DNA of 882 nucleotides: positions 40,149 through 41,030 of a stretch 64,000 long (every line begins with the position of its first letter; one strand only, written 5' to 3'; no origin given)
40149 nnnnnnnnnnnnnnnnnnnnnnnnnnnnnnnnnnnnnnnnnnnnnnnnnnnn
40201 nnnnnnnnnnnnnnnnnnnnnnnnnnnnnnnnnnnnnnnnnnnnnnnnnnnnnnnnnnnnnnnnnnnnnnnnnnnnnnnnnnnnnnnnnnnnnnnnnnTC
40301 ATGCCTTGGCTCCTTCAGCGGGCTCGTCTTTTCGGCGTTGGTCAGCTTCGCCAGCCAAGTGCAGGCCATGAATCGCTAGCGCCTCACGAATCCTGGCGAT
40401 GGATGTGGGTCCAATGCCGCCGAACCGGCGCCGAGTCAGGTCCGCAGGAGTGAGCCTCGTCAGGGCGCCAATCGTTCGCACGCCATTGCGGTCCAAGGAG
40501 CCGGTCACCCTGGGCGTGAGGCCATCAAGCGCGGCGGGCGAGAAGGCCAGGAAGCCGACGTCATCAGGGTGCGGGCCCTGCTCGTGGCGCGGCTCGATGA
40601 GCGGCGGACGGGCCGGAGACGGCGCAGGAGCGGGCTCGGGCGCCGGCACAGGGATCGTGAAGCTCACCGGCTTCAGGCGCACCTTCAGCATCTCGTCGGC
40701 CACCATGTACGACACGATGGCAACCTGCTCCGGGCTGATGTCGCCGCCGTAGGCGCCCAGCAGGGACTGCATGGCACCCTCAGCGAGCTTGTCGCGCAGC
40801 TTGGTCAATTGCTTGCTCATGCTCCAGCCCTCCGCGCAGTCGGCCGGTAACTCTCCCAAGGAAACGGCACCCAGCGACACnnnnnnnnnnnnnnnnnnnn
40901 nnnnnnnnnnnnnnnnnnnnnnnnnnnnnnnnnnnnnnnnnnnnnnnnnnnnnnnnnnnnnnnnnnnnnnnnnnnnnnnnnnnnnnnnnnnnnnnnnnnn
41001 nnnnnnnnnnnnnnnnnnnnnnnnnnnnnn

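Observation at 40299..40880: Phage protein ending in an RNA-polymerase alpha-CTD-like HhH domain (copy 1)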

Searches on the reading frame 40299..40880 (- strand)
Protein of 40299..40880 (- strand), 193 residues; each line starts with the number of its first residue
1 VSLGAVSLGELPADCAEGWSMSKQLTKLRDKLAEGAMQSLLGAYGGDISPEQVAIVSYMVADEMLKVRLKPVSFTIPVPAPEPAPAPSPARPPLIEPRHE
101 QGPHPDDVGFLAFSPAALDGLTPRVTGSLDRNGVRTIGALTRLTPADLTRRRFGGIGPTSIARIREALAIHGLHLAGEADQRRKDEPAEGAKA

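Call 4: search_protein_families(library=pfam, proteins=[window:40299-40880:-], max_evalue=10)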
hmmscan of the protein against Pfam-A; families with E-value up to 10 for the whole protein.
window:40299-40880:- (193 aa): 3 families
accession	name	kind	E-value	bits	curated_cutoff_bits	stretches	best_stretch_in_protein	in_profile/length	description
PF03118.21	RNA_pol_A_CTD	-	0.0016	18.6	23.8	1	120-168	19-65/67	Bacterial RNA polymerase, alpha chain C terminal domain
PF14520.12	HHH_5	-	0.034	15.1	27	1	118-168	7-55/57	Helix-hairpin-helix domain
PF19901.4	DUF6374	-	0.1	12.7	25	1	25-62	14-45/59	Family of unknown function (DUF6374)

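Call 5: search_protein_families(library=phrogs, proteins=[window:40299-40880:-], max_evalue=1)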
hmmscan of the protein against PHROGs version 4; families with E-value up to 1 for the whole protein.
window:40299-40880:- (193 aa): 3 families
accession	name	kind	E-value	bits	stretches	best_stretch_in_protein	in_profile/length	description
phrog_20565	-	unknown function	0.00026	22.2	1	20-68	15-69/71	-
phrog_2201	-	unknown function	0.00033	21.5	1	27-69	165-215/226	-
phrog_37111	-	unknown function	0.12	13.6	1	24-68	78-127/130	-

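Call 11: find_homologous_proteins(query=window:40299-40820:-)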
Query window:40299-40820:- (173 aa): 1 proteins with E <= 0.001 among 518 candidates.
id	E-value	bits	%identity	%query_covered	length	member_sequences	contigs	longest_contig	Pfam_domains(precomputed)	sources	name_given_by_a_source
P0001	2.7e-106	371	100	100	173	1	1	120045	-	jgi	jgi:hypothetical protein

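Call 12: search_solved_structures(query=window:40299-40820:-, max_evalue=10, show_alignments=2)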
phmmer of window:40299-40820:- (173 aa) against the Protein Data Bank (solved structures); distinct sequences matched with E-value up to 10: 26.
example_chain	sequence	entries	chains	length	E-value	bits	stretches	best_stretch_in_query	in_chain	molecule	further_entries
1doq_A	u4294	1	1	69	0.007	19.5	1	99-154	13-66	RNA POLYMERASE ALPHA SUBUNIT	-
1i6v_A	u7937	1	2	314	0.0099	19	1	96-155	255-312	DNA-DIRECTED RNA POLYMERASE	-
1hqm_A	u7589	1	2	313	0.012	18.8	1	97-155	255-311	DNA-directed RNA polymerase subunit alpha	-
1l9u_A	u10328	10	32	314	0.012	18.8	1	97-155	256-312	RNA POLYMERASE, ALPHA SUBUNIT | DNA-directed RNA polymerase alpha chain | DNA-directed RNA polymerase subunit alpha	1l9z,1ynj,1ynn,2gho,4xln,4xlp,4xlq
5tjg_A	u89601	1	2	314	0.012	18.8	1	97-155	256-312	DNA-directed RNA polymerase subunit alpha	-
1iw7_A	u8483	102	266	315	0.036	17.2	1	94-154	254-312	RNA polymerase alpha subunit | DNA-directed RNA polymerase alpha chain | DNA-directed RNA polymerase subunit alpha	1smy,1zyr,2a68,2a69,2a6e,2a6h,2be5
4mq9_A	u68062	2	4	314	0.04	17.1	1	94-153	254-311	DNA-directed RNA polymerase subunit alpha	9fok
5tw1_A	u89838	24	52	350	0.095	15.8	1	80-153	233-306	DNA-directed RNA polymerase subunit alpha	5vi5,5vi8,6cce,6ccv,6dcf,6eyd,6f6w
6fbv_A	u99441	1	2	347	0.13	15.4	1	80-153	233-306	DNA-directed RNA polymerase subunit alpha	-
10mi_A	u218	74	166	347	0.13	15.4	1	80-153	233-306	DNA-directed RNA polymerase subunit alpha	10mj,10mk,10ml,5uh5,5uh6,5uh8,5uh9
6dv9_A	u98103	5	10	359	0.14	15.3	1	80-153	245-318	DNA-directed RNA polymerase subunit alpha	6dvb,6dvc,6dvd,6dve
5zx2_A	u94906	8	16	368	0.15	15.2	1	80-153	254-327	DNA-directed RNA polymerase subunit alpha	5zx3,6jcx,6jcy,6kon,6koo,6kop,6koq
8j90_C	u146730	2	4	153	0.25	14.5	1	106-164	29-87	HTA6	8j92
7ux9_A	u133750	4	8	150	0.26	14.4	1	107-164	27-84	Probable histone H2A.7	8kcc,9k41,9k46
7vpd_A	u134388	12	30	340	0.28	14.3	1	80-155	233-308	DNA-directed RNA polymerase subunit alpha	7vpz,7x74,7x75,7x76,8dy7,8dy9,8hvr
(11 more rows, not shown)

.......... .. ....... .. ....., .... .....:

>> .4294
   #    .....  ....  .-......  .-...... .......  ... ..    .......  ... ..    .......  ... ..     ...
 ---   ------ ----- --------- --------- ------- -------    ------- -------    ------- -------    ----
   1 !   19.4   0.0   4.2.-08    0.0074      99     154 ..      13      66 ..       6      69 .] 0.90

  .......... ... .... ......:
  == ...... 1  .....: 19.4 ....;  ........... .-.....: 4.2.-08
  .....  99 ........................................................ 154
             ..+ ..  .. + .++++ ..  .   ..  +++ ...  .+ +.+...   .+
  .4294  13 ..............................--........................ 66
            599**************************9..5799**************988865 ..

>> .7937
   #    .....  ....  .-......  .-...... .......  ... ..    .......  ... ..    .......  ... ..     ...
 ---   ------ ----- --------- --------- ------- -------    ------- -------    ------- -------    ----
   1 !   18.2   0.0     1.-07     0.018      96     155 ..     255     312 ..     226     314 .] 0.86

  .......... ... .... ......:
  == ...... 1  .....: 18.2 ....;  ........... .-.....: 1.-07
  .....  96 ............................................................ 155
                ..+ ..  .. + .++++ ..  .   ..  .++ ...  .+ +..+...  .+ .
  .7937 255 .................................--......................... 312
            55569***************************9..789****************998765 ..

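Call 15: find_encoding_contigs(protein=P0001, flank=10000, max_places=3)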
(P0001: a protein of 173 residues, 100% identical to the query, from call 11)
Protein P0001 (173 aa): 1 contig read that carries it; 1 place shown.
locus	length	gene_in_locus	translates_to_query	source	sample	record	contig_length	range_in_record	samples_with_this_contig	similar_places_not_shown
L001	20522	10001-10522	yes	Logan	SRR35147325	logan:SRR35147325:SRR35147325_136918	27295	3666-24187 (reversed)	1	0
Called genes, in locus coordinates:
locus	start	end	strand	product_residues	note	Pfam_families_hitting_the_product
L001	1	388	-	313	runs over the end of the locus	PF03837:RecT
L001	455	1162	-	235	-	-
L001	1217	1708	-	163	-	-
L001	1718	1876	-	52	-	-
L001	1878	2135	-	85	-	-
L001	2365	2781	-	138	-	-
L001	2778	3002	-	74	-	-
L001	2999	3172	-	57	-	-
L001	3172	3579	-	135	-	PF21818:DUF6884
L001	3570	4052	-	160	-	-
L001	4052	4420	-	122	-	PF27050:Phage_P22_Y8K6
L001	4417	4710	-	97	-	-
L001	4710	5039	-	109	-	-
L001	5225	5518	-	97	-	-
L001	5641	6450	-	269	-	-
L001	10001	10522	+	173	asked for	-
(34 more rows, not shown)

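Call 21: search_protein_families(library=ncbifam, proteins=[window:40299-40820:-], max_evalue=1)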
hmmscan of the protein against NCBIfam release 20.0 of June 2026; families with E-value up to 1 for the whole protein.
window:40299-40820:- (173 aa): 7 families
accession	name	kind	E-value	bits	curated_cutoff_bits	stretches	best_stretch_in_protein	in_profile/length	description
NF003519.0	PRK05182.2-5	equivalog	0.0013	17.7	277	1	100-157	261-316/320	DNA-directed RNA polymerase subunit alpha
TIGR02027.1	rpoA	equivalog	0.022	13.9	227.8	1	101-156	243-296/298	DNA-directed RNA polymerase subunit alpha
NF037973.1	metallo_SslE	exception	0.03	11.7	3000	1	51-94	54-97/1519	lipoprotein metalloprotease SslE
NF005841.0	PRK07758.1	equivalog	0.034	14.5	115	1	106-154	47-93/95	hypothetical protein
NF003514.0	PRK05182.1-4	equivalog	0.035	12.7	434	1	101-159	256-312/338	DNA-directed RNA polymerase subunit alpha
NF003517.0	PRK05182.2-3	equivalog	0.16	10.9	356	1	101-164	266-327/344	DNA-directed RNA polymerase subunit alpha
NF003513.0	PRK05182.1-2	equivalog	0.24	10.3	302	1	101-167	263-327/338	DNA-directed RNA polymerase subunit alpha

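Call 28: search_protein_representatives(protein=window:40299-40820:-)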
Query: 173 residues. Proteins with E-value up to 0.001 (for the whole library): 84; up to 1e-10: 4; up to 1e-30: 1. The best 84 are listed.
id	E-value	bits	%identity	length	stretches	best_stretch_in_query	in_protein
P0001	8.6e-107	370.7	100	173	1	1-173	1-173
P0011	1.9e-16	76.8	35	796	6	68-158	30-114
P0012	5.6e-16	75.2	36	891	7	109-160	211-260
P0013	2.6e-14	69.8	35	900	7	100-156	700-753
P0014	6.4e-10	55.5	41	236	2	100-160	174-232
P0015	4.9e-09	52.6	37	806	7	101-152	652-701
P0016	7.7e-09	52.0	39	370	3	102-155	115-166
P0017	1.4e-08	51.1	39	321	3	101-158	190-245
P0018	1.8e-08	50.8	33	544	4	94-171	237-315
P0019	7.3e-08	48.8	38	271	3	104-160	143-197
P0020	8.0e-08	48.7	40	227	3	100-158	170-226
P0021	9.3e-08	48.5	41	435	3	83-146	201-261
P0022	9.7e-08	48.4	34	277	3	91-159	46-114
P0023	1.8e-07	47.5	42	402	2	101-156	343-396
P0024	2.6e-07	47.0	38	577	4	100-159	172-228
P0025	3.0e-07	46.8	38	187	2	91-168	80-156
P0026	6.4e-07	45.7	40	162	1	77-159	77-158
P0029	1.2e-06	44.9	34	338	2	61-169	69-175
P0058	9.7e-05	38.6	41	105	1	97-168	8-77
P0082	5.7e-04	36.1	36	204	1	62-158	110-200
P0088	7.2e-04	35.8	40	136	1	49-155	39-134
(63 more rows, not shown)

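Call 29: search_protein_families(library=pfam, proteins=[P0011, P0014, P0016, P0017, P0025, P0026, P0029, P0082, P0088, P0058], max_evalue=0.01)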
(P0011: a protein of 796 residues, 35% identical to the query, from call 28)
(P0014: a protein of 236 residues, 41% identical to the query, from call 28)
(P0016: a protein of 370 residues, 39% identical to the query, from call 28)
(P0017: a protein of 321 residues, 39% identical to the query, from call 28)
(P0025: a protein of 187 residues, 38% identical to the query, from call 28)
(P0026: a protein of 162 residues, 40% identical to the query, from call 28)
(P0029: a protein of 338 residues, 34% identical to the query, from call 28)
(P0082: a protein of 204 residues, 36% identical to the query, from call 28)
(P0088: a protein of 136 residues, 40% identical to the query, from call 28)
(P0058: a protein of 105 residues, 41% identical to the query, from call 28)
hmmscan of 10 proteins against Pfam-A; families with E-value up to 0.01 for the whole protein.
P0011 (796 aa): 13 families
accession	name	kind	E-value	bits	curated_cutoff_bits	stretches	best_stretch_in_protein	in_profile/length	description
PF03118.21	RNA_pol_A_CTD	-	4.4e-49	164.5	23.8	6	478-520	21-63/67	Bacterial RNA polymerase, alpha chain C terminal domain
PF14520.12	HHH_5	-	4e-19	69.3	27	0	229-267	18-56/57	Helix-hairpin-helix domain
PF22993.4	SAM_EPH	-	1.1e-18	67.1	27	0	302-328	17-43/60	Ephrin receptor 1 SAM domain-like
PF07647.24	SAM_2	-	2.2e-12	47.4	20.5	0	484-507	24-47/66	SAM domain (Sterile alpha motif)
PF12826.13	HHH_2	-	7.7e-08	32.8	27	0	74-101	25-52/64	Helix-hairpin-helix motif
PF21794.3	RAD51D_N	-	7e-07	29.8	27.3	0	552-579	12-39/60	RAD51D, N-terminal domain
PF11969.13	DcpS_C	-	2.6e-06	28.3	24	0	371-417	20-66/114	Scavenger mRNA decapping enzyme C-term binding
PF10391.15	DNA_pol_lambd_f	-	3e-06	27.4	29.8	0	232-255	20-43/51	Fingers domain of DNA polymerase lambda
PF21704.3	POLH-Rev1_HhH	-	7.4e-06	26.5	27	0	561-581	19-39/56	DNApol eta/Rev1, HhH motif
PF21999.2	IMS_HHH_1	-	7.9e-06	26.7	27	0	485-505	14-34/53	DNA polymerase-iota, thumb domain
PF14814.11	UB2H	-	0.0003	21.2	27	0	376-413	48-85/85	Bifunctional transglycosylase second domain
PF01230.28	HIT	-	0.00067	20.7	21.5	0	366-422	7-63/98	HIT domain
PF08221.17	HTH_9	-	0.0016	19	23.4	0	225-245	18-38/62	RNA polymerase III subunit RPC82 helix-turn-helix domain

P0014 (236 aa): 12 families
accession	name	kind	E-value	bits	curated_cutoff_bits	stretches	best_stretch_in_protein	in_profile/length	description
PF03118.21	RNA_pol_A_CTD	-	3.1e-39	133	23.8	2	157-221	2-66/67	Bacterial RNA polymerase, alpha chain C terminal domain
PF00515.34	TPR_1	-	3.5e-08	33.4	27.8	1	3-32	3-32/34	Tetratricopeptide repeat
PF07719.23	TPR_2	-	2.7e-07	30.6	27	1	3-34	3-34/34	Tetratricopeptide repeat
PF13181.12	TPR_8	-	1.1e-06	28.7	25.7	1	3-34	3-34/34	Tetratricopeptide repeat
PF13176.12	TPR_7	-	2.2e-05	24.6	27.9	1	3-32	1-30/36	Tetratricopeptide repeat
PF21704.3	POLH-Rev1_HhH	-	4.9e-05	23.9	27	0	85-105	19-39/56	DNApol eta/Rev1, HhH motif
PF13414.12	TPR_11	-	0.00011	22.3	26.8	1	11-33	4-26/42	TPR repeat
PF13374.12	TPR_10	-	0.00049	20.5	27.5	1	3-30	4-31/42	Tetratricopeptide repeat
PF22993.4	SAM_EPH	-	0.00051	20.2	27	0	186-204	26-44/60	Ephrin receptor 1 SAM domain-like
PF13428.12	TPR_14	-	0.0014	19.6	23.5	1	3-41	3-41/44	Tetratricopeptide repeat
PF13174.12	TPR_6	-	0.0031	18.5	26.3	0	3-32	2-31/33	Tetratricopeptide repeat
PF13424.12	TPR_12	-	0.0041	17.7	30.1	1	3-32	47-76/77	Tetratricopeptide repeat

P0016 (370 aa): 6 families
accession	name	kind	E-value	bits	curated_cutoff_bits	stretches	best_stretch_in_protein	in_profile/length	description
PF03118.21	RNA_pol_A_CTD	-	1.6e-30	105.1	23.8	3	107-160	13-66/67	Bacterial RNA polymerase, alpha chain C terminal domain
PF14520.12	HHH_5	-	1.1e-15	58.2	27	2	311-352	14-55/57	Helix-hairpin-helix domain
PF22993.4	SAM_EPH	-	5.1e-07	29.8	27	0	299-352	8-59/60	Ephrin receptor 1 SAM domain-like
PF14229.12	DUF4332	-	0.0061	17.2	23.2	0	119-150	8-41/122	Domain of unknown function (DUF4332)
PF02037.33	SAP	-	0.0079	16.2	23.9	0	210-228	3-21/37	SAP domain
PF17918.6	TetR_C_15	-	0.0096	17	26.8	0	142-205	38-102/108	Tetracyclin repressor-like, C-terminal domain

P0017 (321 aa): 7 families
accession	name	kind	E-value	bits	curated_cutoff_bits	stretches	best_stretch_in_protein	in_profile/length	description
PF03118.21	RNA_pol_A_CTD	-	3.9e-48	161.5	23.8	3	179-236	9-66/67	Bacterial RNA polymerase, alpha chain C terminal domain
PF21704.3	POLH-Rev1_HhH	-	0.00011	22.8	27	0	198-219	18-39/56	DNApol eta/Rev1, HhH motif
PF02037.33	SAP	-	0.0008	19.4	23.9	0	303-320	6-23/37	SAP domain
PF21999.2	IMS_HHH_1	-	0.00084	20.2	27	0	195-219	11-35/53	DNA polymerase-iota, thumb domain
PF22993.4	SAM_EPH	-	0.0015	18.7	27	0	195-218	17-43/60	Ephrin receptor 1 SAM domain-like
PF17448.7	YqaH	-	0.0069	17.1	31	0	282-318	44-81/88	Uncharacterized YqaH-like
PF13335.12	Mg_chelatase_C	-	0.0088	17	26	0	248-289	40-80/94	Magnesium chelatase, subunit ChlI C-terminal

P0025 (187 aa): 4 families
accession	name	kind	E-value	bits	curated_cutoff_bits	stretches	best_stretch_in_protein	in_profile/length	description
PF03118.21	RNA_pol_A_CTD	-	3.3e-30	104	23.8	2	7-60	14-67/67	Bacterial RNA polymerase, alpha chain C terminal domain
PF22993.4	SAM_EPH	-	0.00021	21.4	27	0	20-41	22-43/60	Ephrin receptor 1 SAM domain-like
PF14520.12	HHH_5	-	0.00046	21.1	27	0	100-135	22-56/57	Helix-hairpin-helix domain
PF21794.3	RAD51D_N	-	0.0012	19.5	27.3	0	13-54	12-53/60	RAD51D, N-terminal domain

P0026 (162 aa): 1 family
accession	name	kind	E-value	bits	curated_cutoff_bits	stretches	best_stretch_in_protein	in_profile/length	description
PF03118.21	RNA_pol_A_CTD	-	3.2e-07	30.4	23.8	1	99-148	19-66/67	Bacterial RNA polymerase, alpha chain C terminal domain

P0029 (338 aa): 3 families
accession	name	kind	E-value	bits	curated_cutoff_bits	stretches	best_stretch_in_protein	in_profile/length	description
PF03118.21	RNA_pol_A_CTD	-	9.5e-11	41.7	23.8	2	178-233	7-62/67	Bacterial RNA polymerase, alpha chain C terminal domain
PF14520.12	HHH_5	-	1.1e-07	32.7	27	0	194-227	13-46/57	Helix-hairpin-helix domain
PF21794.3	RAD51D_N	-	5.2e-05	23.8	27.3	0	107-153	11-57/60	RAD51D, N-terminal domain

P0082 (204 aa): 3 families
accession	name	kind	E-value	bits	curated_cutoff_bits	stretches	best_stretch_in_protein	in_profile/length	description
PF03118.21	RNA_pol_A_CTD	-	5.3e-08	32.9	23.8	1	133-190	9-65/67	Bacterial RNA polymerase, alpha chain C terminal domain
PF14520.12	HHH_5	-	0.0013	19.6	27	1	139-190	4-55/57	Helix-hairpin-helix domain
PF22993.4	SAM_EPH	-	0.0099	16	27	0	151-173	21-43/60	Ephrin receptor 1 SAM domain-like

P0088 (136 aa): 1 family
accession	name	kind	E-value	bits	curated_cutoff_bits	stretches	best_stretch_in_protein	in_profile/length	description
PF03118.21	RNA_pol_A_CTD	-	1e-14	54.4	23.8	1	70-128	8-66/67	Bacterial RNA polymerase, alpha chain C terminal domain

P0058 (105 aa): 1 family
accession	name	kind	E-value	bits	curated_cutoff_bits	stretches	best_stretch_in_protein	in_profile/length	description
PF03118.21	RNA_pol_A_CTD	-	3.5e-07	30.3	23.8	1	6-58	14-66/67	Bacterial RNA polymerase, alpha chain C terminal domain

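Call 32: search_dna_similar(query=window:40299-40820:-, collection=phages, mode=protein, max_evalue=0.01, max_rows=25)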
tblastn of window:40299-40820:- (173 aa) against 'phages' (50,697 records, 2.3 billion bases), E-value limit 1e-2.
Records with a match: 1; places in all: 1; records where one place covers at least 80% of the query: 0.
Best place of each record, by identity: <60% 1.
By first word of the organism name: Tunturiibacter 1.
By host as written in the record: Tunturiibacter psychrotolerans X5P2 1.
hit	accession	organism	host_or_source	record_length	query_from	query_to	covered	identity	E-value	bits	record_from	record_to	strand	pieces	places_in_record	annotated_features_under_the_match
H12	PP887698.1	Tunturiibacter phage Tunturi_1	Tunturiibacter psychrotolerans X5P2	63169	2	51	29%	42.9%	9e-3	42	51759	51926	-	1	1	hypothetical protein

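Call 36: get_annotated_region(hit=H12, flank=3000)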
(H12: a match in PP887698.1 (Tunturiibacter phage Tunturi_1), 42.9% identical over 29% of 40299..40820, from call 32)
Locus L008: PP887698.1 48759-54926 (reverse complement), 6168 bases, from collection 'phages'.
description: Tunturiibacter phage Tunturi_1, complete genome.
organism: Tunturiibacter phage Tunturi_1 (NCBI taxid 3366613)
taxonomy: Viruses
host: Tunturiibacter psychrotolerans X5P2; source: soil; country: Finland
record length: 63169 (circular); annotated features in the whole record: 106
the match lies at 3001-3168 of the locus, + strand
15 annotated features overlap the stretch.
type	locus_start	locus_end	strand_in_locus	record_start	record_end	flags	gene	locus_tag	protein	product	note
CDS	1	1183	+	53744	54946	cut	-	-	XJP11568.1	tail protein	ORF78; gp78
CDS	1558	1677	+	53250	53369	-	-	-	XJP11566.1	hypothetical protein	ORF77; gp77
CDS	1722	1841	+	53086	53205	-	-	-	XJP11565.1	hypothetical protein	ORF76; gp76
CDS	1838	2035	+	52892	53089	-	-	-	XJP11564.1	hypothetical protein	ORF75; gp75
CDS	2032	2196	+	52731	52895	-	-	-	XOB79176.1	hypothetical protein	ORF74; gp74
CDS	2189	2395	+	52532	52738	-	-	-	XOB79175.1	hypothetical protein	ORF73; gp73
CDS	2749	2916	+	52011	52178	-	-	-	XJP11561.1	hypothetical protein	ORF72; gp72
CDS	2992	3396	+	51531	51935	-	-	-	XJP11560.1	hypothetical protein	ORF71; gp71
CDS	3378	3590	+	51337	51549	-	-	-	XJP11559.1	hypothetical protein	ORF70; gp70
CDS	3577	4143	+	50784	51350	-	-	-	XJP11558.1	hypothetical protein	ORF69; gp69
CDS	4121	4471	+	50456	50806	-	-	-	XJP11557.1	hypothetical protein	ORF68; gp68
CDS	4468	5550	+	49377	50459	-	-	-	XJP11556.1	hypothetical protein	ORF67; gp67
CDS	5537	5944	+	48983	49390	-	-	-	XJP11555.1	hypothetical protein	ORF66; gp66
CDS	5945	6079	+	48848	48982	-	-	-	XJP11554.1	hypothetical protein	ORF65; gp65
CDS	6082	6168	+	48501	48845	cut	-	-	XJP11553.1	hypothetical protein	ORF64; gp64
